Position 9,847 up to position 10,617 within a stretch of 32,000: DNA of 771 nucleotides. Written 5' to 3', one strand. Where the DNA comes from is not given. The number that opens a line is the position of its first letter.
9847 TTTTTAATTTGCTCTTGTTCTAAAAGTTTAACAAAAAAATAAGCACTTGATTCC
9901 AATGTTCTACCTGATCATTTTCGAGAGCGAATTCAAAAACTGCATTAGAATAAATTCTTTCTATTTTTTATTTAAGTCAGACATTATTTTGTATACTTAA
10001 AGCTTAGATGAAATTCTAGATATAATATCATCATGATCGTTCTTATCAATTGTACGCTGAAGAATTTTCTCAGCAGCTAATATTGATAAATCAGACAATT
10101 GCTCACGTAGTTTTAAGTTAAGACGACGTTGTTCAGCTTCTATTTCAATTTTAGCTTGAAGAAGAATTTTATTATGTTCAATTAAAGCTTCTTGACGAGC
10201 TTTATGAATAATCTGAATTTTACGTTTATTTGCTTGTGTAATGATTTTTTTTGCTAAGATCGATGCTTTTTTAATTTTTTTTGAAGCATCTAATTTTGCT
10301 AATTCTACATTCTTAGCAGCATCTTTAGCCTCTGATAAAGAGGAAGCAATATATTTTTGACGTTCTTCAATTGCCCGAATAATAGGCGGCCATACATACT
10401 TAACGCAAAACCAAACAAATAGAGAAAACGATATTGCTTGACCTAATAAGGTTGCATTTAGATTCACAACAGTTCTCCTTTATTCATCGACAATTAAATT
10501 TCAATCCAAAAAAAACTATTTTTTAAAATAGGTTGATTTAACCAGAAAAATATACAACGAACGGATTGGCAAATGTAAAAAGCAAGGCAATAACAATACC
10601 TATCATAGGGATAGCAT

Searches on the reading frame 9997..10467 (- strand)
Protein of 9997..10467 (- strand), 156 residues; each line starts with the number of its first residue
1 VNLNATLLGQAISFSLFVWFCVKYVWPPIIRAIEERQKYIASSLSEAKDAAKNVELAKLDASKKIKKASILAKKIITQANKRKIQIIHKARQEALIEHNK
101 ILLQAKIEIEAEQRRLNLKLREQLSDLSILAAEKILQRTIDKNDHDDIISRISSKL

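Call 5: find_encoding_contigs(protein=window:9997-10467:-, flank=3000, max_places=10)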
Protein window:9997-10467:- (156 aa): 2 contigs read that carry it; 1 place shown.
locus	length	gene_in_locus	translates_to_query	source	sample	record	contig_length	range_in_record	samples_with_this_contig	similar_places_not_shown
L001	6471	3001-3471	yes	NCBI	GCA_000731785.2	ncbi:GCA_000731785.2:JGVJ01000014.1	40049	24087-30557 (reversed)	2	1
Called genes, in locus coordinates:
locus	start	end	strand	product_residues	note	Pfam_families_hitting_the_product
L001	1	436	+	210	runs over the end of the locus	PF02527:GidB, PF13847:Methyltransf_31 (faint)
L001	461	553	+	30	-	PF13614:AAA_31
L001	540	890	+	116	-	PF13614:AAA_31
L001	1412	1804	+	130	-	PF03899:ATP-synt_I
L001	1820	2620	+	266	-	PF00119:ATP-synt_A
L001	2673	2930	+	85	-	PF00137:ATP-synt_C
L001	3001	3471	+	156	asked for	PF00430:ATP-synt_B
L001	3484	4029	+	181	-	PF00213:OSCP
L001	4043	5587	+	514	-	PF02874:ATP-synt_ab_N, PF00006:ATP-synt_ab, PF00306:ATP-synt_ab_C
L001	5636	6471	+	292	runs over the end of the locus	PF00231:ATP-synt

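Call 6: search_protein_families(library=pfam, proteins=[window:9997-10467:-])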
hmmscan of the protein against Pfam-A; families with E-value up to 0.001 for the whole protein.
window:9997-10467:- (156 aa): 1 family
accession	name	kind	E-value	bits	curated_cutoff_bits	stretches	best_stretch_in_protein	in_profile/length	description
PF00430.23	ATP-synt_B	-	4.1e-24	85.6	28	1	6-137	1-132/132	ATP synthase B/B' CF(0)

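Call 11: find_related_loci(query=L001:3484-4029:+, collection=genome_contigs, flank=10000)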
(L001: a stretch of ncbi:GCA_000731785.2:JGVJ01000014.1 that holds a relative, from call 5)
Query L001:3484-4029:+ (181 aa) in genome_contigs; peptide patterns used: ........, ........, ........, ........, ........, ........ (x = any residue, [..] = any of these).
185 stretches matched a pattern, but none encodes a relative of the query by tblastn (E <= 1e-3).

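Call 28: find_homologous_proteins(query=P0001, max_evalue=1e-10)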
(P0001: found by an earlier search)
Query P0001 (181 aa): 2 proteins with E <= 1e-10 among 63 candidates.
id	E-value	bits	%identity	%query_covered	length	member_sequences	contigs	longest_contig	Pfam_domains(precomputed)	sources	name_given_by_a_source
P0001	6.0e-113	393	100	100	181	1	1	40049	PF00213.24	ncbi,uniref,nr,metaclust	ncbi:ATP synthase subunit delta [Candidatus Photodesmus katoptron]|uniref:ATP synthase F1 subunit de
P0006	3.7e-12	65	34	88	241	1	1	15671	PF00213.24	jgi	jgi:F-type H+-transporting ATPase subunit delta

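Call 29: find_homologous_proteins(query=P0003, max_evalue=1e-100)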
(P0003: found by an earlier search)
Query P0003 (514 aa): 8000 proteins with E <= 1e-100 among 8000 candidates; the best 120 are listed.
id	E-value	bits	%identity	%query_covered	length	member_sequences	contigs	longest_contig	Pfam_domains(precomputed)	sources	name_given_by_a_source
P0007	0.0e+0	1225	-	-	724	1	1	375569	PF06745.20,PF00306.33,PF02874.30,PF00006.32,PF01637.25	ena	-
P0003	0.0e+0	1114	100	100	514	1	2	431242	PF00306.33,PF02874.30,PF00006.32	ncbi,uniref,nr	ncbi:ATP synthase subunit alpha [Candidatus Photodesmus katoptron]|uniref:ATP synthase subunit alpha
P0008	2.5e-256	869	76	100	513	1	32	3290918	PF00306.33,PF02874.30,PF00006.32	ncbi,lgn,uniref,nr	ncbi:F0F1 ATP synthase subunit alpha [Photobacterium damselae]|uniref:ATP synthase subunit alpha n=2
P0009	5.1e-256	868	76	100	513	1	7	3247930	PF00306.33,PF02874.30,PF00006.32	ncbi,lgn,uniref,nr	ncbi:F0F1 ATP synthase subunit alpha [Photobacterium damselae subsp. piscicida]|uniref:F0F1 ATP synt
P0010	9.7e-256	867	76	100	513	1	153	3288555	PF00306.33,PF02874.30,PF00006.32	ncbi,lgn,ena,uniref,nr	ncbi:TPA: F0F1 ATP synthase subunit alpha [Photobacterium damselae]|uniref:ATP synthase subunit alph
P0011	1.3e-255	867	76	100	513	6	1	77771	PF00306.33,PF02874.30,PF00006.32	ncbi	ncbi:TPA: F0F1 ATP synthase subunit alpha [Photobacterium damselae]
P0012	1.9e-255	866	76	100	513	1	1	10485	PF00306.33,PF02874.30,PF00006.32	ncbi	ncbi:F0F1 ATP synthase subunit alpha [Photobacterium damselae]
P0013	4.8e-255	865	76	100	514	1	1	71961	PF00306.33,PF02874.30,PF00006.32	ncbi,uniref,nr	ncbi:ATP synthase subunit alpha [Candidatus Photodesmus blepharus]|uniref:ATP synthase subunit alpha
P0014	1.3e-254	864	76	100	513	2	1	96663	PF00306.33,PF02874.30,PF00006.32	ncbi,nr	ncbi:F0F1 ATP synthase subunit alpha [Photobacterium damselae subsp. piscicida]|nr:F0F1 ATP synthase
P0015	1.7e-254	863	76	100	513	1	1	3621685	PF00306.33,PF02874.30,PF00006.32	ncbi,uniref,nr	ncbi:F0F1 ATP synthase subunit alpha [Thaumasiovibrio subtropicus]|uniref:F0F1 ATP synthase subunit 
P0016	4.6e-254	862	77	100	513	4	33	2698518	PF00306.33,PF02874.30,PF00006.32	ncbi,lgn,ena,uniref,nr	ncbi:F0F1 ATP synthase subunit alpha [uncultured Aliivibrio sp.]|uniref:F0F1 ATP synthase subunit al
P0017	6.8e-254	861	76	100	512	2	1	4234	PF00306.33,PF02874.30,PF00006.32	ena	-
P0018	1.3e-253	860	76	100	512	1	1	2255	PF00306.33,PF02874.30,PF00006.32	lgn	-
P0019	2.2e-253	860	75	100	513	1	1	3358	PF00306.33,PF02874.30,PF00006.32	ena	-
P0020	2.7e-253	859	76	100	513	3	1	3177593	PF00306.33,PF02874.30,PF00006.32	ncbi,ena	-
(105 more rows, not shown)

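Call 30: find_encoding_contigs(protein=P0007, flank=10000, max_places=10)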
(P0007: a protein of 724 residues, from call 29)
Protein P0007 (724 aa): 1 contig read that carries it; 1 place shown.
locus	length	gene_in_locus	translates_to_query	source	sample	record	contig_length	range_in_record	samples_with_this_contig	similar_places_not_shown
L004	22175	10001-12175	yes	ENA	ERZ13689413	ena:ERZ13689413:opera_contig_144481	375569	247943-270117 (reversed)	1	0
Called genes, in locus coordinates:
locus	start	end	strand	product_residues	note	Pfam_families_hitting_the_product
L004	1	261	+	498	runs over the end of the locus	PF20030:bpMoxR, PF07728:AAA_5, PF17868:AAA_lid_8, PF20265:LARA_dom, PF12592:ATPase_RavA_C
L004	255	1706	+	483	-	PF05762:VWA_CoxE, PF13519:VWA_2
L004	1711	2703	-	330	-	PF03590:AsnA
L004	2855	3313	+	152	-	PF12840:HTH_20 (weak), PF13404:HTH_AsnC-type, PF13412:HTH_24, PF01037:AsnC_trans_reg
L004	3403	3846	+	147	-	PF00258:Flavodoxin_1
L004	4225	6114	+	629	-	PF00890:FAD_binding_2 (faint), PF01134:GIDA, PF01262:AlaDh_PNT_C (faint), PF12831:FAD_oxidored, PF21680:GIDA_C_1st, PF13932:SAM_GIDA_C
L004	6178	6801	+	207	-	PF02527:GidB, PF13847:Methyltransf_31 (weak)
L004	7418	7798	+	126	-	PF03899:ATP-synt_I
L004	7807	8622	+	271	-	PF00119:ATP-synt_A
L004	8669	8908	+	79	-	PF00137:ATP-synt_C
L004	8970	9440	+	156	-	PF00430:ATP-synt_B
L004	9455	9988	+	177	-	PF00213:OSCP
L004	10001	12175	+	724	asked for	PF02874:ATP-synt_ab_N, PF00006:ATP-synt_ab, PF01637:ATPase_2 (faint), PF06745:ATPase (faint), PF02874:ATP-synt_ab_N, PF00006:ATP-synt_ab, PF00306:ATP-synt_ab_C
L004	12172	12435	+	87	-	PF00306:ATP-synt_ab_C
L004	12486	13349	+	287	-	PF00231:ATP-synt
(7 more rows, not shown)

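Call 31: find_encoding_contigs(protein=P0013, flank=5000, max_places=5)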
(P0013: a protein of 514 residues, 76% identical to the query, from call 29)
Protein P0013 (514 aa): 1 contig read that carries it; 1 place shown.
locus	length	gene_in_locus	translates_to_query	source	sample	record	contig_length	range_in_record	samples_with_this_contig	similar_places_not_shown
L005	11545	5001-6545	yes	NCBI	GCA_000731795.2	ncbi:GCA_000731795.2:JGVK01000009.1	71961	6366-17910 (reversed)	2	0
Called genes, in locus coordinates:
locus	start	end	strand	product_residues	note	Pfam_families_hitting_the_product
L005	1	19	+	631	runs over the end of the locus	PF01134:GIDA, PF12831:FAD_oxidored, PF21680:GIDA_C_1st, PF13932:SAM_GIDA_C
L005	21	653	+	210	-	PF02527:GidB, PF13847:Methyltransf_31 (weak)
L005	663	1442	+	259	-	PF00142:Fer4_NifH, PF01656:CbiA, PF02374:ArsA_ATPase (weak), PF06564:CBP_BcsQ (weak), PF09140:MipZ, PF10609:ParA, PF13614:AAA_31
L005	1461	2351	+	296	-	PF02195:ParB_N, PF17762:HTH_ParB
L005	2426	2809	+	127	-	PF03899:ATP-synt_I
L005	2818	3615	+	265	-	PF00119:ATP-synt_A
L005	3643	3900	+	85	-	PF00137:ATP-synt_C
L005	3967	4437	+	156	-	PF00430:ATP-synt_B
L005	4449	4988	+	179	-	PF00213:OSCP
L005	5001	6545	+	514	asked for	PF02874:ATP-synt_ab_N, PF00006:ATP-synt_ab, PF00306:ATP-synt_ab_C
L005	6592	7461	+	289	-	PF00231:ATP-synt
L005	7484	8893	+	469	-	PF02874:ATP-synt_ab_N, PF00006:ATP-synt_ab, PF22919:ATP-synt_VA_C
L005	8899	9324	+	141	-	PF02823:ATP-synt_DE_N, PF00401:ATP-synt_DE (weak)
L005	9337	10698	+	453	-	PF00483:NTP_transferase, PF01128:IspD (weak), PF12804:NTP_transf_3, PF25084:LbH_EIF2B (weak), PF14602:Hexapep_2 (faint), PF25087:GMPPB_C, PF00132:Hexapep (weak)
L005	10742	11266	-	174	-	PF12641:Flavodoxin_3 (weak), PF12724:Flavodoxin_5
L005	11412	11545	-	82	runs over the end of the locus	PF01206:TusA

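Call 40: search_protein_families(library=ncbifam, proteins=[P0001, L005:4449-4988:+])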
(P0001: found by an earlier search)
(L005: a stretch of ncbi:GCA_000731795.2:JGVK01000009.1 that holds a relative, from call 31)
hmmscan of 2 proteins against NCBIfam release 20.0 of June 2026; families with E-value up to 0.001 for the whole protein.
P0001 (181 aa): 15 families
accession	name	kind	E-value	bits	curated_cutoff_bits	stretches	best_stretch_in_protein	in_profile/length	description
NF004404.0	PRK05758.2-5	equivalog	8.2e-45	153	221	1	1-178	1-176/177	F0F1 ATP synthase subunit delta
TIGR01145.1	ATP_synt_delta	equivalog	4.8e-43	147.4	57.5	1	9-176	2-171/172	ATP synthase F1 subunit delta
NF004402.0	PRK05758.2-2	equivalog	1e-41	142.9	115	1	7-178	6-178/179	F0F1 ATP synthase subunit delta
NF004403.0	PRK05758.2-4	equivalog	5e-24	85.4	148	1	6-178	4-177/180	F0F1 ATP synthase subunit delta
NF009975.0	PRK13436.1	equivalog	1.9e-20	73.7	129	1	6-179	5-179/180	F0F1 ATP synthase subunit delta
NF004406.0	PRK05758.3-2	equivalog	2.2e-20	73.3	172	1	10-178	13-183/186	F0F1 ATP synthase subunit delta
NF009967.0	PRK13430.1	equivalog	2e-19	69.9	200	1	2-178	93-270/271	F0F1 ATP synthase subunit delta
NF004401.0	PRK05758.2-1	equivalog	1.3e-16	61.3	116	1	5-175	5-175/178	F0F1 ATP synthase subunit delta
NF006291.0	PRK08474.1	equivalog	9.5e-16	57.9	95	1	7-157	4-150/176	F0F1 ATP synthase subunit delta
NF009969.0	PRK13434.1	equivalog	2.8e-15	56.7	179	1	6-174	4-170/186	F0F1 ATP synthase subunit delta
NF004399.0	PRK05758.1-1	equivalog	6.9e-15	55.4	160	1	7-173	3-171/179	F0F1 ATP synthase subunit delta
NF009976.0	PRK13441.1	equivalog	2.2e-13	50.4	153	1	10-175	8-175/182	F0F1 ATP synthase subunit delta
NF009964.0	PRK13429.1-3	equivalog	1.4e-09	38.1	154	1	11-179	9-178/180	F0F1 ATP synthase subunit delta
NF009961.0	PRK13428.1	equivalog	3.6e-08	33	328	1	2-169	265-435/445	F0F1 ATP synthase subunit B/delta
TIGR03321.1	alt_F1F0_F0_B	exception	5.3e-05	23.1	224.7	1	109-173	177-241/246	alternate F1F0 ATPase, F0 subunit B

L005:4449-4988:+ (179 aa): 15 families
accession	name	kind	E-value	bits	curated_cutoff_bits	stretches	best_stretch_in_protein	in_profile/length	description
NF004404.0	PRK05758.2-5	equivalog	2.6e-64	216.5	221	1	1-179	1-177/177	F0F1 ATP synthase subunit delta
NF004402.0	PRK05758.2-2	equivalog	3.8e-51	173.7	115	1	1-178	1-178/179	F0F1 ATP synthase subunit delta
TIGR01145.1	ATP_synt_delta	equivalog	1.2e-47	162.3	57.5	1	7-177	1-172/172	ATP synthase F1 subunit delta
NF004403.0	PRK05758.2-4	equivalog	7.3e-19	68.5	148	1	5-177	4-176/180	F0F1 ATP synthase subunit delta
NF009975.0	PRK13436.1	equivalog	1.3e-17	64.4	129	1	1-175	1-175/180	F0F1 ATP synthase subunit delta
NF009976.0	PRK13441.1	equivalog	8.6e-17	61.5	153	1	4-174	3-173/182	F0F1 ATP synthase subunit delta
NF004406.0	PRK05758.3-2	equivalog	1.6e-16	60.7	172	1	9-174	13-179/186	F0F1 ATP synthase subunit delta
NF006291.0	PRK08474.1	equivalog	4.8e-16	58.9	95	1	5-162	3-155/176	F0F1 ATP synthase subunit delta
NF009967.0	PRK13430.1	equivalog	2.6e-14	53.1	200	1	60-175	152-267/271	F0F1 ATP synthase subunit delta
NF009969.0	PRK13434.1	equivalog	4.7e-12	46.2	179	1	66-170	63-166/186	F0F1 ATP synthase subunit delta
NF004401.0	PRK05758.2-1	equivalog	6.9e-12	45.9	116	1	73-172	72-172/178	F0F1 ATP synthase subunit delta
NF004399.0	PRK05758.1-1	equivalog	5.6e-10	39.4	160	1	6-170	3-168/179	F0F1 ATP synthase subunit delta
NF009964.0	PRK13429.1-3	equivalog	1e-08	35.3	154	1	11-175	10-174/180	F0F1 ATP synthase subunit delta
NF009961.0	PRK13428.1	equivalog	1e-05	24.9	328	1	109-171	375-437/445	F0F1 ATP synthase subunit B/delta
TIGR03321.1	alt_F1F0_F0_B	exception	5.3e-05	23.1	224.7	1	110-174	178-242/246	alternate F1F0 ATPase, F0 subunit B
